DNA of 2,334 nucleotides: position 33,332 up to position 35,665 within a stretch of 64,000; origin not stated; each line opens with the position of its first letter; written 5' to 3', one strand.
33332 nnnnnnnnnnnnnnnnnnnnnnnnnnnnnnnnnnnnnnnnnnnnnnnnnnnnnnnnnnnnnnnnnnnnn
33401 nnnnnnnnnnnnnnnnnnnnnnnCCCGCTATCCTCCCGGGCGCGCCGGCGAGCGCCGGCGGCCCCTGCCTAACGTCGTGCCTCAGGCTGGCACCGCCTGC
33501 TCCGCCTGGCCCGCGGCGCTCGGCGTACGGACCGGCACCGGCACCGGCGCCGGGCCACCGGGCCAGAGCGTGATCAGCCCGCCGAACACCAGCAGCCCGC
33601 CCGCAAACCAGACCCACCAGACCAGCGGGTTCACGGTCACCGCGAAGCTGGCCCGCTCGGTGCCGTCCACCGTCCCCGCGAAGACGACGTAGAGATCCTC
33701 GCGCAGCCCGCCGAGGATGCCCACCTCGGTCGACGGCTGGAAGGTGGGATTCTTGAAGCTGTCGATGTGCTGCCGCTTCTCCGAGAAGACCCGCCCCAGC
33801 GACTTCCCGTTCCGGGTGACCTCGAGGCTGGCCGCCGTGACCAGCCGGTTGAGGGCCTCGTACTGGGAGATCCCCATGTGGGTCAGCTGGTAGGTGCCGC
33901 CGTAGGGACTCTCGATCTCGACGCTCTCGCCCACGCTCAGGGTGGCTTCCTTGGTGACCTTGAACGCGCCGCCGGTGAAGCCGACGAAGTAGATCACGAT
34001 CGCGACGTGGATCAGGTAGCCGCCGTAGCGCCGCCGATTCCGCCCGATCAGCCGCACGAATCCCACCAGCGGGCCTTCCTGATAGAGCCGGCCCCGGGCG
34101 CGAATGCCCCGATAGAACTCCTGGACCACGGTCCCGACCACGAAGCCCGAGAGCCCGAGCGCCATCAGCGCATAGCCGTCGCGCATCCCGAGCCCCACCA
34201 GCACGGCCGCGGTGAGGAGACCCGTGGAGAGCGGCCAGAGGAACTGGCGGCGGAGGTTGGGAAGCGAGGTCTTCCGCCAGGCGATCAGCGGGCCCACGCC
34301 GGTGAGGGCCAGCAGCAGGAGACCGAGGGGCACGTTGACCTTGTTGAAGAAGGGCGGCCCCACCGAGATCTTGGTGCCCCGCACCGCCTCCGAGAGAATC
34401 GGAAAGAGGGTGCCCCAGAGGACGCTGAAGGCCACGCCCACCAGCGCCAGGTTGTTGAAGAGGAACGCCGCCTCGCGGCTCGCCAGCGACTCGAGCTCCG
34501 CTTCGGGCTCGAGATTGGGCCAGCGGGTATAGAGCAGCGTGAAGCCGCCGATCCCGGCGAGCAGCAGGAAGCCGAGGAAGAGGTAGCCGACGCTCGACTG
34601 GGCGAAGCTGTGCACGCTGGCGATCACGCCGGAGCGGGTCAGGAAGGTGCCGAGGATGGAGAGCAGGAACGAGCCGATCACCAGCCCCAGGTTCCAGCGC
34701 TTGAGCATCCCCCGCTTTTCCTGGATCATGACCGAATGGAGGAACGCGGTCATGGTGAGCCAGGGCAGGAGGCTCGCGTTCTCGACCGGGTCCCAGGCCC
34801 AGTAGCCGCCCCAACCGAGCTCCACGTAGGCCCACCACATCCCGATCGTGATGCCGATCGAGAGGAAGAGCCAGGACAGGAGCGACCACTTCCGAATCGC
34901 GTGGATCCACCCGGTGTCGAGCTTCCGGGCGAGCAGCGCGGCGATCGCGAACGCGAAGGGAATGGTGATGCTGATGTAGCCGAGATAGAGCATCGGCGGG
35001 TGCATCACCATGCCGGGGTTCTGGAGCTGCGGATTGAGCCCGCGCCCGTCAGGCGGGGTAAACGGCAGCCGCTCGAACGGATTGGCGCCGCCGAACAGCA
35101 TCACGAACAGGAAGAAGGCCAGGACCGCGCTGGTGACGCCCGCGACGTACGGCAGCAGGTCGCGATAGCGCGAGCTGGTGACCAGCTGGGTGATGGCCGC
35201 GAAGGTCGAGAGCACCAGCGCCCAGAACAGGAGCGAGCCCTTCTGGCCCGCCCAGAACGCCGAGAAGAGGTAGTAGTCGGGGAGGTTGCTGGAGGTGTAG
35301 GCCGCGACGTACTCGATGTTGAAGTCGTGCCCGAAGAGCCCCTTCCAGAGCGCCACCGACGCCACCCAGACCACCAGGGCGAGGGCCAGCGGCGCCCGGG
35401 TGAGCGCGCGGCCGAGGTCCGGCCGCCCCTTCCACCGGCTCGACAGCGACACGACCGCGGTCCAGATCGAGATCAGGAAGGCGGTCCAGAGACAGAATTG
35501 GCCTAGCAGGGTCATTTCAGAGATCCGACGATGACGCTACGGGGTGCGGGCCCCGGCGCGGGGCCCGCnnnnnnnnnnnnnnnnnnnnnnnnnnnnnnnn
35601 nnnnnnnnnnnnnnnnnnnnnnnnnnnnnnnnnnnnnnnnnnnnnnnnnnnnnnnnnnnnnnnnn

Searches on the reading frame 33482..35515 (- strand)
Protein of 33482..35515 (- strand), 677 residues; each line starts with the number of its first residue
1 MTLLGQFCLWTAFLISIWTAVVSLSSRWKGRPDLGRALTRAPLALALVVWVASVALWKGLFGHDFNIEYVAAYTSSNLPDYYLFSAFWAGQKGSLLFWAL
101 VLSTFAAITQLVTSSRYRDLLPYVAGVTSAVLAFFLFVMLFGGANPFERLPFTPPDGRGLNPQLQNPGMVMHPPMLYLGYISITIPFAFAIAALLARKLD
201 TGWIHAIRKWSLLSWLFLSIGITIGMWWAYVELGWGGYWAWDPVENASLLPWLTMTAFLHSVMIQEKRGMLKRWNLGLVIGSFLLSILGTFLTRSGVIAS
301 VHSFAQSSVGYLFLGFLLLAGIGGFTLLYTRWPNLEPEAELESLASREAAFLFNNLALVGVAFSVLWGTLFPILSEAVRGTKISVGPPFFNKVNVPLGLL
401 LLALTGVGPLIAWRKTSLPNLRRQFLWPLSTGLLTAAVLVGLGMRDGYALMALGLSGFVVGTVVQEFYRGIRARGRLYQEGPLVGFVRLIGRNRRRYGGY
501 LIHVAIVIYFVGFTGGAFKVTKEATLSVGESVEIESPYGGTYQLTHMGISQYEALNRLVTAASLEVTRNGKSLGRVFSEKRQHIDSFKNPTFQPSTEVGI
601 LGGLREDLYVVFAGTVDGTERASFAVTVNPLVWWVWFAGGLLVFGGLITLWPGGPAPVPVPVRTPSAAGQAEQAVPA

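Call 4: search_protein_families(library=pfam, proteins=[window:33482-35515:-], max_evalue=0.01)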
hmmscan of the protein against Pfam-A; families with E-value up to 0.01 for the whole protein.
window:33482-35515:- (677 aa): 2 families
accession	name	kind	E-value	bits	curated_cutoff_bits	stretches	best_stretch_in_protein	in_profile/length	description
PF16327.10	CcmF_C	-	6.4e-54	183.8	28.7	1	316-650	3-320/323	Cytochrome c-type biogenesis protein CcmF C-terminal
PF01578.25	Cytochrom_C_asm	-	8.6e-40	137.1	29.9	1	91-295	4-206/212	Cytochrome C assembly protein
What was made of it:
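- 33482..35515 (-): ccmF, heme lyase subunit, 677 aa, with WWD motif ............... Pfam CcmF_C and Cytochrom_C_asm (call 4).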

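Call 17: search_protein_families(library=ncbifam, proteins=[window:33482-35515:-], max_evalue=0.01)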
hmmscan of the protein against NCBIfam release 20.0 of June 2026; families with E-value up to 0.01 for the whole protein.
window:33482-35515:- (677 aa): 4 families
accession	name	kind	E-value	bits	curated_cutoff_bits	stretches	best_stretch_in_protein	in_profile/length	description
TIGR00353.1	nrfE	subfamily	1.2e-122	410.7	569.05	1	63-651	12-573/578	heme lyase CcmF/NrfE family subunit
TIGR03145.1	cyt_nit_nrfE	subfamily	7.9e-118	394.8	927.3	1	4-651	5-631/631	heme lyase NrfEFG subunit NrfE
NF007691.0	PRK10369.1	subfamily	2.1e-95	320.6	394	1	9-653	12-568/573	heme lyase NrfEFG subunit NrfE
TIGR03144.1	cytochr_II_ccsB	equivalog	8.3e-11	42.1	187.6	1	212-303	165-250/252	c-type cytochrome biogenesis protein CcsB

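Call 81: search_solved_structures(query=window:33482-35515:-, max_evalue=0.00001, show_alignments=1)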
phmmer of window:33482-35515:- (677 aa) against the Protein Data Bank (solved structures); distinct sequences matched with E-value up to 0.00001: 1.
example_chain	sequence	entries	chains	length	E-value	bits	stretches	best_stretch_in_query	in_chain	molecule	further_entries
6zmq_A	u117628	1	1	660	5.4e-101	342.5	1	42-654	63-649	Cytochrome C-type biogenesis protein ccmF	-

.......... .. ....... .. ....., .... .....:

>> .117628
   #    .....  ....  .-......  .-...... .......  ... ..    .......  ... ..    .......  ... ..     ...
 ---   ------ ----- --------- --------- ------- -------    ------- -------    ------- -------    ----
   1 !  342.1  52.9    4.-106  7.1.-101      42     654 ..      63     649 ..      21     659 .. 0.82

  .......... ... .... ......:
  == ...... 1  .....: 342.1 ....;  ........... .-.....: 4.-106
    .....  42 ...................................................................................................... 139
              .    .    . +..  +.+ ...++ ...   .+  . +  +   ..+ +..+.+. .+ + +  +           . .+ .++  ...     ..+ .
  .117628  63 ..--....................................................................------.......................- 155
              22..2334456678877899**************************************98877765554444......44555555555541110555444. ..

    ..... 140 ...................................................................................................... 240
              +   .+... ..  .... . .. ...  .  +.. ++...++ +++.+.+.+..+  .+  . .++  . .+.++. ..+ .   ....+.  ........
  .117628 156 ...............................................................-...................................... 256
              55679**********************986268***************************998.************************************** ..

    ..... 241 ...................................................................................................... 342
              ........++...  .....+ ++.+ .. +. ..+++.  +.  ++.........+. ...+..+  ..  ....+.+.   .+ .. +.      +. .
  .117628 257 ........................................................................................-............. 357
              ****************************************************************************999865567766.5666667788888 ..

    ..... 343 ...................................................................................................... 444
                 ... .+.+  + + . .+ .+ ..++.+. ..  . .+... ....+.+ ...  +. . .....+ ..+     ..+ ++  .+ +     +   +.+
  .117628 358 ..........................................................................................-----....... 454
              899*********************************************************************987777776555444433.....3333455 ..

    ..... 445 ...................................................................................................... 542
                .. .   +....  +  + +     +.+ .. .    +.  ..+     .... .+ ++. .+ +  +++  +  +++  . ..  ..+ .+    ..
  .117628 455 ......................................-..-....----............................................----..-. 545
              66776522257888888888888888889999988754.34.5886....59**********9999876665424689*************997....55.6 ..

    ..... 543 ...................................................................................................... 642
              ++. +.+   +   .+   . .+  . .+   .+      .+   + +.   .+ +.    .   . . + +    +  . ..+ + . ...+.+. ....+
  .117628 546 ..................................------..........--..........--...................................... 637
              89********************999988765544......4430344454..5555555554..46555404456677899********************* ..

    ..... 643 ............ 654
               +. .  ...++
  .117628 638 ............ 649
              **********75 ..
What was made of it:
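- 33482..35515 (-): It scores 342 bits against Thermus thermophilus CcmF 6zmq, with His residues in the HPP, LHS, SVHSFA and IHVA segments of the alignment (call 81).
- CcmF is intact, with the WWD motif and conserved His residues (call 81).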
